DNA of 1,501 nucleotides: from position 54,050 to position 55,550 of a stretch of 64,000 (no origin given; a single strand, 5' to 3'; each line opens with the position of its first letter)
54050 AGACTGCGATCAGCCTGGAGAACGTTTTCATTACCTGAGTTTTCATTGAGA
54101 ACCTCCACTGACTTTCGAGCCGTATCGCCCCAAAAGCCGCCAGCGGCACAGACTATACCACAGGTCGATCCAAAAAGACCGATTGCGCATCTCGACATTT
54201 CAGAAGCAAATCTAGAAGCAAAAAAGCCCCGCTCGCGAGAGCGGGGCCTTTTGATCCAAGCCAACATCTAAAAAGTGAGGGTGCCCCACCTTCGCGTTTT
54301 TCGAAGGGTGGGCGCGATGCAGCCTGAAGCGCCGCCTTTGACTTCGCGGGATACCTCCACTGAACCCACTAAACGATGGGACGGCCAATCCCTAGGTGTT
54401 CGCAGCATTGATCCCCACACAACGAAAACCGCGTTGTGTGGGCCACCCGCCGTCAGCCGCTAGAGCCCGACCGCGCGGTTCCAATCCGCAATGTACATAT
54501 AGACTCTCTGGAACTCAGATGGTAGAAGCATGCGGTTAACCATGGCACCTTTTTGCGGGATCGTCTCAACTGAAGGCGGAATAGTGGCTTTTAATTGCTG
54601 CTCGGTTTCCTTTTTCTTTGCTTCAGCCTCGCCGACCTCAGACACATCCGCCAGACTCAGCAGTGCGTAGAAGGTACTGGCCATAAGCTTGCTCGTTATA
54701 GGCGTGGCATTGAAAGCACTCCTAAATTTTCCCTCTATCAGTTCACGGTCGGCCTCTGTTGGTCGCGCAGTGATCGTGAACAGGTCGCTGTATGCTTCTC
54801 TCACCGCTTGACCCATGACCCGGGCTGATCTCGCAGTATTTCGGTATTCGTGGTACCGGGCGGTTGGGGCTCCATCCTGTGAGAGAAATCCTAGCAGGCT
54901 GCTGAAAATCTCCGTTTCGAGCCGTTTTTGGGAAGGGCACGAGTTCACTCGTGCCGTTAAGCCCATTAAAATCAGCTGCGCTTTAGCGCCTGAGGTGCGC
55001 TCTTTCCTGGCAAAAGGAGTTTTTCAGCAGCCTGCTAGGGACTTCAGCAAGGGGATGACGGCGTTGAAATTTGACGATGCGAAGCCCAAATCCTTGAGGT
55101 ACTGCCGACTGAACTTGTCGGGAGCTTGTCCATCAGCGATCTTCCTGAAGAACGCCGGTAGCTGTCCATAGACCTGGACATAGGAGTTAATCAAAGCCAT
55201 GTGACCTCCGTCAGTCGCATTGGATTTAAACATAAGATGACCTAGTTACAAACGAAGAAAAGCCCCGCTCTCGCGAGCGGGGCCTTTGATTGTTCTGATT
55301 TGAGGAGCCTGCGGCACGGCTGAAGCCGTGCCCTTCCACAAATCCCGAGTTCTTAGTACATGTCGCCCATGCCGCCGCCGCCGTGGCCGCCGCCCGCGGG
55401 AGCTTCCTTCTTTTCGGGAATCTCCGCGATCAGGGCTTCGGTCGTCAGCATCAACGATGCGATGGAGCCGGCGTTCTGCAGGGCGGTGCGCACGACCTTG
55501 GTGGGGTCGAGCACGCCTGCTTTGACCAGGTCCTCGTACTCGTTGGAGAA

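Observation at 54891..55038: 140-bp MITE with a CTAG target duplication precisely interrupting a DUF5343-like gene, with termini related to the degenerate IS at 11.3-13.0 kb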

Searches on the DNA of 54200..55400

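Call 24: search_rna_families(source=window, start=54200, end=55400, threshold=evalue, max_evalue=1, show_alignments=2)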
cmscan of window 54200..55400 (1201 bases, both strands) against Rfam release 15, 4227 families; matches with E-value up to 1: 9.
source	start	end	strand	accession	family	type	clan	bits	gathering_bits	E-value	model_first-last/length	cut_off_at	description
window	55231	55282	-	RF02401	ClpQY_promoter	Cis-reg;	-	27.2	42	0.0017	1-57/57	no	ClpQY promoter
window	54513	54598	-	RF00472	snosnR55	Gene; snRNA; snoRNA; CD-box;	CL00054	22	50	0.51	1-92/92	no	Small nucleolar RNA snR55/Z10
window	54214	54246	-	RF01687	Acido-Lenti-1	Gene; sRNA;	-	21.9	37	0.021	1-46/46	no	Acido-Lenti-1 RNA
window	54200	54252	+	RF04180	BTnc231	Gene; sRNA;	-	20.3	80.4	0.18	100-154/154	5'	Bacteroides sRNA BTnc231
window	55269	55308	+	RF03228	mir-1471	Gene; miRNA;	-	20.2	82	0.69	1-57/57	no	mir-1471 microRNA precursor family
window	55227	55286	+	RF01393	isrJ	Gene; sRNA;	-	19.8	37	0.69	1-75/75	no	isrJ Hfq binding RNA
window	55255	55347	-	RF00513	Trp_leader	Cis-reg; leader;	-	19.5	41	0.49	1-100/100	no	Tryptophan operon leader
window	54220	54246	-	RF02401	ClpQY_promoter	Cis-reg;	-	18.1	42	0.33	1-26/57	no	ClpQY promoter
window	55252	55288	+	RF02867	ncS011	Gene; sRNA;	-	16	48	0.18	168-204/207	no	Burkholderia sRNA 11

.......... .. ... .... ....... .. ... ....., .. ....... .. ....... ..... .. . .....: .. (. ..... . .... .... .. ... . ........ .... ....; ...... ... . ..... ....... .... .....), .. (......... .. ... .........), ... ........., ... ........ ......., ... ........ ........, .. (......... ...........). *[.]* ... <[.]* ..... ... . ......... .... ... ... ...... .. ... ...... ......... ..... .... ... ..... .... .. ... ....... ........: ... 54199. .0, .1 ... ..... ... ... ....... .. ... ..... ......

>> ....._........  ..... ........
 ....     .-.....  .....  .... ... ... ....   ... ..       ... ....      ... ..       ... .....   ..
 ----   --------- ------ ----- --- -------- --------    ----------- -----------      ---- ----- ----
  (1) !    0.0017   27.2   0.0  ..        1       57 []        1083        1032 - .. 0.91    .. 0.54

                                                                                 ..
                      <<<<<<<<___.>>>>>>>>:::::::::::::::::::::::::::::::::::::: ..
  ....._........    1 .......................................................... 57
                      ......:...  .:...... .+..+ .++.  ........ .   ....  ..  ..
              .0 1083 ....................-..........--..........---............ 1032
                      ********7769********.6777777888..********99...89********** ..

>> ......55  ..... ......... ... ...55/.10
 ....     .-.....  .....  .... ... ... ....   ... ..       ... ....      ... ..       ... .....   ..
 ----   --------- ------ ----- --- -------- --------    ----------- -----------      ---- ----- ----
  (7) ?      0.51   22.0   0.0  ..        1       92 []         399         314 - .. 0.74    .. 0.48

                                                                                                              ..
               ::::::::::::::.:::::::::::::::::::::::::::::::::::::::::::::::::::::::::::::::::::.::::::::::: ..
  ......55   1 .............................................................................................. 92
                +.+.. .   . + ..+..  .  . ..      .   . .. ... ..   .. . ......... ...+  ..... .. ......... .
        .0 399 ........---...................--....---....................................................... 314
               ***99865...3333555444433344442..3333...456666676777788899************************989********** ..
